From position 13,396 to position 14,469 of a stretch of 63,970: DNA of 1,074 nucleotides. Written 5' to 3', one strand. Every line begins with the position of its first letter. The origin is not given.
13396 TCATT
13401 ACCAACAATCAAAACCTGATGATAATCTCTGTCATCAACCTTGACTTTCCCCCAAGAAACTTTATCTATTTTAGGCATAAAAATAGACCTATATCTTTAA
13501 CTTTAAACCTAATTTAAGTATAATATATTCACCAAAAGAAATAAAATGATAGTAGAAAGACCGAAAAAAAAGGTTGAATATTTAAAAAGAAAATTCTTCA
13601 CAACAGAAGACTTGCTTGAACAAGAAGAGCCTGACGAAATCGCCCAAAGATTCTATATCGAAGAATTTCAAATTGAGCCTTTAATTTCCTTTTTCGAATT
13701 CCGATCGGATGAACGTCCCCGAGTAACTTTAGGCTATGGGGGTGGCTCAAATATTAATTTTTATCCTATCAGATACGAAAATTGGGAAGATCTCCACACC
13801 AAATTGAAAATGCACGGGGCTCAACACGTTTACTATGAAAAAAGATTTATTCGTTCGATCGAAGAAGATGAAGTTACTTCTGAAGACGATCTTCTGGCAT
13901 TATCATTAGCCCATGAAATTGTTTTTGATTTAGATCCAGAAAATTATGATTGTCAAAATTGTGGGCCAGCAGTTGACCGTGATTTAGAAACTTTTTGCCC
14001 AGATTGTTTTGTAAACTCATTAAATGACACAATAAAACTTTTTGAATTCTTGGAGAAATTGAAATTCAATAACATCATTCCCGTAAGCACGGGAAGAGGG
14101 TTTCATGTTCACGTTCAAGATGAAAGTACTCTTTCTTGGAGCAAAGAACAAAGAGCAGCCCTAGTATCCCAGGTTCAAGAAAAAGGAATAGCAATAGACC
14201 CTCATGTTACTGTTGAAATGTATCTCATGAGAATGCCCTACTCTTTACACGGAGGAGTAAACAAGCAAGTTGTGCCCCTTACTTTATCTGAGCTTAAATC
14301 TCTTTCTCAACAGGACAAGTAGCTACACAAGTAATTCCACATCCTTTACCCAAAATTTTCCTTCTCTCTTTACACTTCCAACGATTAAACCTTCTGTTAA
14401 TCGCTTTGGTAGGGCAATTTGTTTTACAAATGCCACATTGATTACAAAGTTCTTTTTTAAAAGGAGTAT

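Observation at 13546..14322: Archaeo-eukaryotic (PriS-like) primase gene in a bacterium that also encodes DnaG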

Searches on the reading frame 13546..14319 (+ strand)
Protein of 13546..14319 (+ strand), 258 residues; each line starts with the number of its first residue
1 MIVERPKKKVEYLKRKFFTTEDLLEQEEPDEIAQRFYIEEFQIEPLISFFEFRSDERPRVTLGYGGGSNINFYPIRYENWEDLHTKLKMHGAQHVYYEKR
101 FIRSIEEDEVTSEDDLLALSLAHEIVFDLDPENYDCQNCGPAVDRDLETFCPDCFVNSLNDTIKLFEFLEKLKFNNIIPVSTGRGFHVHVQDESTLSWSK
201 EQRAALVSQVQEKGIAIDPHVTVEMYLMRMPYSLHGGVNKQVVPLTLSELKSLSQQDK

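Call 3: search_protein_families(library=pfam, proteins=[window:13546-14319:+], max_evalue=10)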
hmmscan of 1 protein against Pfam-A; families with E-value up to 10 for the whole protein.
window:13546-14319:+ (258 aa): 6 families
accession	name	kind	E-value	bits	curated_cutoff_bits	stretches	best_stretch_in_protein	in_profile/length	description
PF01896.25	DNA_primase_S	-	7.4e-11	43.1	26.8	1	127-210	1-77/163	DNA primase small subunit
PF21686.3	LigD_Prim-Pol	-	0.0058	16.7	27.4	1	157-212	117-174/254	LigD, primase-polymerase domain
PF23934.1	DUF7270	-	0.033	14.2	27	1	189-233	122-166/212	Domain of unknown function (DUF7270)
PF07191.17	Zn_ribbon_6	-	0.16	12.4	25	1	131-154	14-35/67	Double zinc ribbon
PF24458.1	DUF7573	-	0.46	10.9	30.2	1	128-154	6-36/39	Domain of unknown function (DUF7573)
PF24460.1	DUF7575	-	0.77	9.6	28.5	1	135-154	5-23/28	Domain of unknown function (DUF7575)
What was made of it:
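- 13546..14322 (+): Compact PriS-type AEP gene ('mini-PriS'), 258 aa. Pfam PF01896 at 43 bits (call 3).
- On AEP superfamily (Pfam PF01896 DNA_primase_S): 43.1 bits against a cut-off of 26.8, E 7.4e-11 (call 3).
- Checked: Not chance: Pfam PF01896 scores 43.1 bits against a cut-off of 26.8 (E 7e-11, call 3).
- Identity: Pfam PF01896 above cut-off (call 3).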

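Call 4: search_protein_families(library=ncbifam, proteins=[window:13546-14319:+], max_evalue=10)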
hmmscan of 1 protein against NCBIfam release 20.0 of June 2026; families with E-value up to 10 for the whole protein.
window:13546-14319:+ (258 aa): 5 families
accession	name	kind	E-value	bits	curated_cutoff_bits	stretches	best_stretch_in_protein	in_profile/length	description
NF001639.0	PRK00419.1-1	equivalog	6.6e-11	41.8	577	2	122-224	92-189/391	DNA primase small subunit PriS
TIGR00335.1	primase_sml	equivalog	8.5e-09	35.3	143.5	2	80-208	53-172/324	DNA primase catalytic subunit PriS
NF001641.0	PRK00419.1-3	equivalog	1.3e-08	34.3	326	2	123-205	95-179/323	DNA primase small subunit PriS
TIGR02778.1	ligD_pol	equivalog_domain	0.0036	17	214.7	1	157-205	131-179/245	non-homologous end-joining DNA ligase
NF001646.0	PRK00420.1-3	equivalog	0.42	10.9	117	1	135-163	22-51/117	hypothetical protein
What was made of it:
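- On Replicative PriS (orthologue of the archaeal/eukaryotic primase small subunit): NF001639 scores 41.8 against 577, TIGR00335 35.3 against 143.5, and NF001641 34.3 against 326 (call 4).
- On LigD polymerase domain (NHEJ): PF21686 scores 16.7 against 27.4 and TIGR02778 17 against 214.7 (calls 3, 4).
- Closest known: Archaeal PriS. Different: It scores far below the PriS equivalog cut-offs (call 4).
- LigD scores are far below cut-offs: 16.7 against 27.4, and 17 against 214.7 (calls 3, 4).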

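Call 5: search_solved_structures(query=window:13546-14319:+, max_evalue=10, show_alignments=3)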
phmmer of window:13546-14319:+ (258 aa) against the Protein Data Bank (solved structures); distinct sequences matched with E-value up to 10: 6.
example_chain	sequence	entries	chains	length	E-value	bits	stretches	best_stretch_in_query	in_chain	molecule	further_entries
1v33_A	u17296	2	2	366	2.3e-06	30.8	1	121-211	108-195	DNA primase small subunit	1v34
1g71_A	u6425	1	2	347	1.7e-05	28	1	123-208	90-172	DNA PRIMASE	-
9f28_A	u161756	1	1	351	3.7e-05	26.8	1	121-214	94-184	DNA primase small subunit PriS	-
9f26_A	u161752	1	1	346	3.9e-05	26.8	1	121-214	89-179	DNA primase small subunit PriS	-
28jw_u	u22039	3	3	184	0.75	12.7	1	7-70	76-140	bS21c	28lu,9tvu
2enn_A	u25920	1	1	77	1.4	11.8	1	119-145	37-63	Protein kinase C theta type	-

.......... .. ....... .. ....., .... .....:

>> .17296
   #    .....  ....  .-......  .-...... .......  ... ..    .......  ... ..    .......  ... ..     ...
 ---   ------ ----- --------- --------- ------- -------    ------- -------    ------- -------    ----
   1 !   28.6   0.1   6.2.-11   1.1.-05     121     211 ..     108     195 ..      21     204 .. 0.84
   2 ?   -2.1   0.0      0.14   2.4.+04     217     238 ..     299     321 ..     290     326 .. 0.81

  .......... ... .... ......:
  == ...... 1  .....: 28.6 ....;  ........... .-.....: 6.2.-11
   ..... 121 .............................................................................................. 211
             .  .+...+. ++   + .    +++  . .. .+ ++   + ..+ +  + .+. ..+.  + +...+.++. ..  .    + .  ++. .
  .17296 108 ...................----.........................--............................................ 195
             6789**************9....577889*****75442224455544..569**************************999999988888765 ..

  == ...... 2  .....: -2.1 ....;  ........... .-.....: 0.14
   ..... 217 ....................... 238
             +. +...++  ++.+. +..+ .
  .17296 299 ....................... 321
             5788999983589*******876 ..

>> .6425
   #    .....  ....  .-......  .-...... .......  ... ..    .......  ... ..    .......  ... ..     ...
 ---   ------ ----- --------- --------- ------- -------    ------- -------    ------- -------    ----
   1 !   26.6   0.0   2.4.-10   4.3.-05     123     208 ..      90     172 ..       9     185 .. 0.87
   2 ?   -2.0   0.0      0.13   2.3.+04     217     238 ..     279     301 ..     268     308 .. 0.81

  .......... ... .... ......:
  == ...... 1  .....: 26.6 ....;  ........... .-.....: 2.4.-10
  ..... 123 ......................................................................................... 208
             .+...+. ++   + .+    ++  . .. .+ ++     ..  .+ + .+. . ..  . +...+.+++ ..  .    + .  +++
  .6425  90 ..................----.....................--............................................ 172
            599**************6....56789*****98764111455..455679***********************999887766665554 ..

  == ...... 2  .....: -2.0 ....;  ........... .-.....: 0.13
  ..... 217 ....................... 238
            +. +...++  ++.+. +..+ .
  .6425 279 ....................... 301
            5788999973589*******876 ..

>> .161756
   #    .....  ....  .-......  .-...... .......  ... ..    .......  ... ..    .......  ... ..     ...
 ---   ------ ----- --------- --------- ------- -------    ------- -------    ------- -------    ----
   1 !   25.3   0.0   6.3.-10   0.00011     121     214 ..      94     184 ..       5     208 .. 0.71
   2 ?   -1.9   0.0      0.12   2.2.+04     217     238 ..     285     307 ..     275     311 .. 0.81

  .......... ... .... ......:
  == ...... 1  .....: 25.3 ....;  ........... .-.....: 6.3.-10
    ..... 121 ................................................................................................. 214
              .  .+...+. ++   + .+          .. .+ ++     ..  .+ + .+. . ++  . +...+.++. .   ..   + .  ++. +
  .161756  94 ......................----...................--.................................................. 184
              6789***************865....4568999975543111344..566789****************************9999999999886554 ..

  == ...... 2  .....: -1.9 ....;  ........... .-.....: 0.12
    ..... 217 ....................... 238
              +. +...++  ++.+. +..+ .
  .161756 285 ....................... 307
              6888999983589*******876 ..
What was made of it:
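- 13546..14322 (+): PDB PriS hits (call 5).
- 13921..13950 (+): AEP motif I (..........); metal ligands D128 (13927-13929) and D130 (13933-13935). Aligns to P. furiosus D95/D97 (call 5).
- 13951..14007 (+): Cys4 zinc knuckle (C136, C139, C151, C154). Sits at the same place as the Pyrococcus PriS knuckle (call 5).
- On Replicative PriS: The protein has 258 aa. Motif II to motif III spans about 30 residues, against about 100 or more in Pyrococcus (query 208-217 corresponds to chain about 172-279, call 5). C136/C139/C151/C154 align with the Pyrococcus C-H-C-C knuckle region (call 5).
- Checked: Pyrococcus PriS chains match at E 2e-6 to 4e-5 (call 5). One correction: the catalytic motif III Asp is the first D of D..VT.D. 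That is D218, which aligns to P. furiosus D280 (call 5), and it is intact.
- PriS is the best NCBIfam and PDB match (calls 4, 5).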

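Call 6: find_homologous_proteins(query=window:13546-14319:+, max_evalue=0.001)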
Query window:13546-14319:+ (258 aa): 6 proteins with E <= 0.001 among 450 candidates.
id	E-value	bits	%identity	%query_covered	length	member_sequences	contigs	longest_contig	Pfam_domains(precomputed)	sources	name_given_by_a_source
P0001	1.1e-171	587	100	100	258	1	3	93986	PF01896.26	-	-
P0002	9.6e-78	279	53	96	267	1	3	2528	PF01896.26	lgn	-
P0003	1.3e-15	76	32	74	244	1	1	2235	PF01896.26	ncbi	-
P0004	1.1e-14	73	35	64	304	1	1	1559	PF01896.26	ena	-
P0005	2.5e-13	68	37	53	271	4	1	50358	PF01896.26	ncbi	-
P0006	4.4e-4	38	28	39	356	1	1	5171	PF01896.26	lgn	-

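Call 7: search_protein_families(library=phrogs, proteins=[window:13546-14319:+], max_evalue=1)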
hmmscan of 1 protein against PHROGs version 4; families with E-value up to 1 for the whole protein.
window:13546-14319:+ (258 aa): 2 families
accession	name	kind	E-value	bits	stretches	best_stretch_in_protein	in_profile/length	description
phrog_3923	-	unknown function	0.12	12.9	1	189-232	122-165/212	-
phrog_14470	-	unknown function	0.26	12.3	1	128-154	15-39/46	-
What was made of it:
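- On MGE/phage AEP primases (PrimPol-helicase fusions, PolpTN2-like): No PHROG hit scored better than E 0.1 (call 7).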

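Call 11: find_encoding_contigs(protein=P0005, flank=10000, max_places=4)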
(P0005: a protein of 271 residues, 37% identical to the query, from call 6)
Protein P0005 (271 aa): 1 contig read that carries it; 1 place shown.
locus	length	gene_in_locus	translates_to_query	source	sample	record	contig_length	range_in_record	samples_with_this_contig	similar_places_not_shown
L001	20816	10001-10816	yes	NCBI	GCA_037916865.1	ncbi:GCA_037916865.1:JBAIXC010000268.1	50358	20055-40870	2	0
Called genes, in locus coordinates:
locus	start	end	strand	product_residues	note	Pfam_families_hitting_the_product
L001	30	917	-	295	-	PF01545:Cation_efflux, PF16916:ZT_dimer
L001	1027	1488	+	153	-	PF00160:Pro_isomerase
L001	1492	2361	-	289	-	PF19420:DDAH_eukar, PF02274:ADI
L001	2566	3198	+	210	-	-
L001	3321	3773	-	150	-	-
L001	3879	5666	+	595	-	PF02554:CstA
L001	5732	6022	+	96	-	PF25952:DUF7990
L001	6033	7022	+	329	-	PF10609:ParA (faint), PF00142:Fer4_NifH (faint), PF01656:CbiA, PF02374:ArsA_ATPase, PF13614:AAA_31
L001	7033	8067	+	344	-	PF01656:CbiA, PF02374:ArsA_ATPase, PF10609:ParA (faint), PF13614:AAA_31 (weak)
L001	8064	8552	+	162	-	-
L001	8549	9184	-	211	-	-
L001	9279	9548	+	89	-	PF25952:DUF7990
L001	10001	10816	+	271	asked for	PF01896:DNA_primase_S (faint)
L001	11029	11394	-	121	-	-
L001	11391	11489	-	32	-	-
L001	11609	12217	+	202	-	PF01022:HTH_5, PF08281:Sigma70_r4_2 (weak), PF12840:HTH_20, PF13412:HTH_24 (weak), PF01978:TrmB (weak), PF08279:HTH_11 (weak), PF21476:PF0610-like_N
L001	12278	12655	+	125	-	PF00903:Glyoxalase, PF13669:Glyoxalase_4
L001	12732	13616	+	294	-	PF02678:Pirin, PF05726:Pirin_C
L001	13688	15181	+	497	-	PF00171:Aldedh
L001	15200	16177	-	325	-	PF13249:SQHop_cyclase_N (faint), PF13243:SQHop_cyclase_C (faint)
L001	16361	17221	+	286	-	PF01678:DAP_epimerase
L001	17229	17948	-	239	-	PF22624:AASDHPPT_N, PF01648:ACPS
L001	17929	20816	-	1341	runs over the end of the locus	PF00501:AMP-binding, PF13193:AMP-binding_C, PF00550:PP-binding (weak), PF00132:Hexapep (faint), PF14602:Hexapep_2 (faint)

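Call 17: find_related_loci(query=A1, collection=genome_contigs, flank=10000)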
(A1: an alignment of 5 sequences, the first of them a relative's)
Query A1 (258 aa) in genome_contigs; peptide patterns used: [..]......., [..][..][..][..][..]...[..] (x = any residue, [..] = any of these).
438 stretches matched a pattern; 286 encode a relative of the query (tblastn E <= 1e-3); the best 80 are kept; 80 distinct loci.
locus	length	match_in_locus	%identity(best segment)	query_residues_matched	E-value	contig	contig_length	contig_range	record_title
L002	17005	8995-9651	35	34-250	3e-30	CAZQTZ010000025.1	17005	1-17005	MAG TPA_asm: uncultured Candidatus Bathyarchaeia archaeon isolate binchicken_co27_410 genome assembly, contig: NODE_5957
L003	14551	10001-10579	33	56-250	4e-30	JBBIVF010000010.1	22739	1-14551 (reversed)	MAG: Candidatus Woesearchaeota archaeon isolate FAS170219_bin_70 NODE_2538_length_22739_cov_3.949921, whole genome shotg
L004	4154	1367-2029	35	34-250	3e-29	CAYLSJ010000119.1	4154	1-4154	MAG TPA_asm: uncultured Candidatus Bathyarchaeia archaeon isolate binchicken_co383_10 genome assembly, contig: NODE_1177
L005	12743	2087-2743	35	34-250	2e-29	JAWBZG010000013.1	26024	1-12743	MAG: Candidatus Bathyarchaeia archaeon isolate JZ-1_201901_bins_53 JZ-1_201901_bins_53_scaffold_13, whole genome shotgun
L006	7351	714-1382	31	34-254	5e-28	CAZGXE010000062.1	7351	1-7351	MAG TPA_asm: uncultured Candidatus Bathyarchaeia archaeon isolate binchicken_co6_429 genome assembly, contig: NODE_13138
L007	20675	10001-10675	33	35-257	1e-27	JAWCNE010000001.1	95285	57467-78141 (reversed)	MAG: Candidatus Bathyarchaeia archaeon isolate JZ-2_201709_bins_121 JZ-2_201709_bins_121_scaffold_1, whole genome shotgu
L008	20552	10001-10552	36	57-250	2e-27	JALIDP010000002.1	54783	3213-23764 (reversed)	MAG: Candidatus Nanohalarchaeota archaeon QJJ-7 isolate QJJ-7_bin.66 NODE_2_length_54783_cov_5.796125, whole genome shot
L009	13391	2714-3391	32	29-250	2e-27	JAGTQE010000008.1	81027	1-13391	MAG: Candidatus Bathyarchaeota archaeon isolate JZ_bin_36.2 JZ_bin_36.2_NODE_8, whole genome shotgun sequence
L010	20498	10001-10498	36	77-250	3e-27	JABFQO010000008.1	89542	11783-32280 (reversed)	Candidatus Bathyarchaeota archaeon A05DMB-4 NODE_172_length_89542_cov_19.865891, whole genome shotgun sequence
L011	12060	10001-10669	32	34-254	4e-27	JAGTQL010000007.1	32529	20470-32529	MAG: Candidatus Bathyarchaeota archaeon isolate QZM_A2_bin_23 QZM_A2_bin_23_scaffold_729_curated, whole genome shotgun s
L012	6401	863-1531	33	34-254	4e-27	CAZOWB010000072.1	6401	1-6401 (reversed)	MAG TPA_asm: uncultured Candidatus Bathyarchaeia archaeon isolate binchicken_co6_461 genome assembly, contig: NODE_15970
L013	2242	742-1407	32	34-253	3e-27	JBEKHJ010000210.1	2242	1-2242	MAG: Candidatus Bathyarchaeia archaeon isolate SPRUCE 274 SPRUCE_274_210, whole genome shotgun sequence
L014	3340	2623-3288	32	35-254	2e-26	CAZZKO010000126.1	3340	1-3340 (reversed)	MAG TPA_asm: uncultured Candidatus Bathyarchaeia archaeon isolate binchicken_co25_48 genome assembly, contig: k141_25646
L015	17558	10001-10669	31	34-254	2e-26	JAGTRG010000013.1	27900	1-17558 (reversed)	MAG: Candidatus Bathyarchaeota archaeon isolate JZ-2_2_bin_4.3.1 JZ-2_2_bin_4.3.1_NODE_13, whole genome shotgun sequence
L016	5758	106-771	31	34-253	2e-26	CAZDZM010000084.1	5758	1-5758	MAG TPA_asm: uncultured Candidatus Bathyarchaeia archaeon isolate binchicken_co124_290 genome assembly, contig: NODE_137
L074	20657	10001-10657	31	34-250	1e-23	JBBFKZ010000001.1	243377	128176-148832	MAG: Candidatus Bathyarchaeia archaeon isolate Uz-U4-12 NODE_1_length_243377_cov_5.380321, whole genome shotgun sequence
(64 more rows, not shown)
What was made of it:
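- Archaeal distribution: 286 relatives in GTDB genomes, and the top 80 are almost all archaea (call 17).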

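Call 18: find_encoding_contigs(protein=P0002, flank=10000, max_places=4)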
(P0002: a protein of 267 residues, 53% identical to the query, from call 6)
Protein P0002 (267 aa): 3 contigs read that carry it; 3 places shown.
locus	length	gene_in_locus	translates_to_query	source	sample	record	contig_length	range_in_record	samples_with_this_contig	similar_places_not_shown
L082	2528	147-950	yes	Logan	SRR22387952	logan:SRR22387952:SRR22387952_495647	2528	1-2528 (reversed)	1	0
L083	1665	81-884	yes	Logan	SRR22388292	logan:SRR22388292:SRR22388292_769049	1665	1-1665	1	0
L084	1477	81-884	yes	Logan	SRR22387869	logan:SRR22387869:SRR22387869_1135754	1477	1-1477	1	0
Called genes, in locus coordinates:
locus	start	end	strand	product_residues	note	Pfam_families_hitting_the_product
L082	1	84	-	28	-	?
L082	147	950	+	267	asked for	PF01896:DNA_primase_S (faint)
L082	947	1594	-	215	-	PF00037:Fer4 (weak), PF12837:Fer4_6 (faint)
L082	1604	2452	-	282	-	PF04055:Radical_SAM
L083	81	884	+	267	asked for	PF01896:DNA_primase_S (faint)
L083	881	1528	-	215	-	PF00037:Fer4 (weak), PF12837:Fer4_6 (faint)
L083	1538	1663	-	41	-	?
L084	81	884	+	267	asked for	PF01896:DNA_primase_S (faint)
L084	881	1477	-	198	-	?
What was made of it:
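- Tried and rejected: A 53%-identical orthologue has the same neighbours in a related CPR contig (call 18).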

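Call 20: search_protein_representatives(alignment_id=A1)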
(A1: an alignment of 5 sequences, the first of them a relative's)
Query: 5 sequences, 278 profile positions. Proteins with E-value up to 0.001 (for the whole library): 987; up to 1e-10: 219; up to 1e-30: 59. The best 150 are listed.
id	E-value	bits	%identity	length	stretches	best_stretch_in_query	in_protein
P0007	5.1e-125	432.6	-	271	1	13-277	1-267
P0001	3.0e-108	377.6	-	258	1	1-271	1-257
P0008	6.8e-78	278.0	-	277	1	16-267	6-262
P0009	5.0e-77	275.2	-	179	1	102-277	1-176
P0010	1.8e-74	266.8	-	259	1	28-267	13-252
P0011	2.5e-73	263.0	-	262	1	16-276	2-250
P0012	1.6e-70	253.8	-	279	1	13-277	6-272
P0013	2.8e-67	243.2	-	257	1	20-269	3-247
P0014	6.7e-63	228.8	-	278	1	25-264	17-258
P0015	8.0e-63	228.6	-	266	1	17-270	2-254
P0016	5.2e-62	225.9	-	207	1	77-273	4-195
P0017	1.4e-60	221.2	-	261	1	10-267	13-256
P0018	1.5e-59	217.8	-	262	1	24-277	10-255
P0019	3.8e-58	213.2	-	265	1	18-265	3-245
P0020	1.9e-56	207.6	-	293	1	26-268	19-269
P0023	1.1e-54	201.9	-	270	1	17-267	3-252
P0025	2.0e-54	201.0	-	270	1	24-267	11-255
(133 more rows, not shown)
